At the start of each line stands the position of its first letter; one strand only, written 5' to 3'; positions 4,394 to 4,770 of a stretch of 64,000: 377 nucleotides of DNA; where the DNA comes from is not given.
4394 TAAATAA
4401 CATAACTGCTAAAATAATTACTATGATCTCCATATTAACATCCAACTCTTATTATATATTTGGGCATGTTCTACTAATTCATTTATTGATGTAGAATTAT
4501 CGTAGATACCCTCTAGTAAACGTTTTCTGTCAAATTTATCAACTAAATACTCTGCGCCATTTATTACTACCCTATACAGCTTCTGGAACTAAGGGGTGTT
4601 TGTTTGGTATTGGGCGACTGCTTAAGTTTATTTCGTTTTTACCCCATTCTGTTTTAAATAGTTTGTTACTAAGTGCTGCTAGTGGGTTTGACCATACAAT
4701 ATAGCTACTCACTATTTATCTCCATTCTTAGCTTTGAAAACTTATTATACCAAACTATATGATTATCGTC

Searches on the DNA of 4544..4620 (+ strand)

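Call 36: search_dna_similar(query=window:4544-4620:+, collection=phages, mode=near, max_rows=8)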
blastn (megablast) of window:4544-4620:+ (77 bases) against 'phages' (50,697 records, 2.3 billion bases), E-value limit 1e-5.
Records with a match: 38; places in all: 39; records where one place covers at least 80% of the query: 38.
Best place of each record, by identity: 95-99% 10; 90-95% 28.
By first word of the organism name: Escherichia 18; Salmonella 13; Phage 4; Shigella 2; Listeria 1.
By host as written in the record: - 8; Escherichia coli 6; Escherichia coli O157:H7 4; Salmonella enterica subsp. enterica serovar Enteritidis 3; Salmonella enterica subsp. enterica serovar Enteritidis PT1 2; Escherichia coli DH5a 2; Escherichia coli K-12 2; Shigella sonnei 2; and 7 more.
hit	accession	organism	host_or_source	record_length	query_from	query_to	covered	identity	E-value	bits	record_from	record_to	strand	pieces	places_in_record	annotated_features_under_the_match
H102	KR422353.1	Escherichia phage phiAPCEc03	Escherichia coli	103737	2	76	97%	97.3%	8e-28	126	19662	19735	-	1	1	hypothetical protein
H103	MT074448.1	Salmonella phage oldekolle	Salmonella enterica subsp. enterica ...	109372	2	76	97%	97.3%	8e-28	126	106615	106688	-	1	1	hypothetical protein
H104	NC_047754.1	Escherichia phage phiAPCEc03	Escherichia coli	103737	2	76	97%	97.3%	8e-28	126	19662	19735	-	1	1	hypothetical protein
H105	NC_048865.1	Salmonella phage oldekolle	Salmonella enterica subsp. enterica ...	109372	2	76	97%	97.3%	8e-28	126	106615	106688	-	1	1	hypothetical protein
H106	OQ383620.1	Salmonella phage MET_P1_100_107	wastewater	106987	2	76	97%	97.3%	8e-28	126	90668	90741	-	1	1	hypothetical protein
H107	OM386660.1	Escherichia phage vB_EcoS_ESCO40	Escherichia coli DH5a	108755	2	77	99%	94.7%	5e-25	117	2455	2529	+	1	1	hypothetical protein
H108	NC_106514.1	Escherichia phage vB_EcoS_ESCO40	Escherichia coli DH5a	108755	2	77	99%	94.7%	5e-25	117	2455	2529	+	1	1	hypothetical protein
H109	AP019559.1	Escherichia phage SP15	Escherichia coli O157:H7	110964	2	76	97%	96.0%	4e-26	121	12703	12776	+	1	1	hypothetical protein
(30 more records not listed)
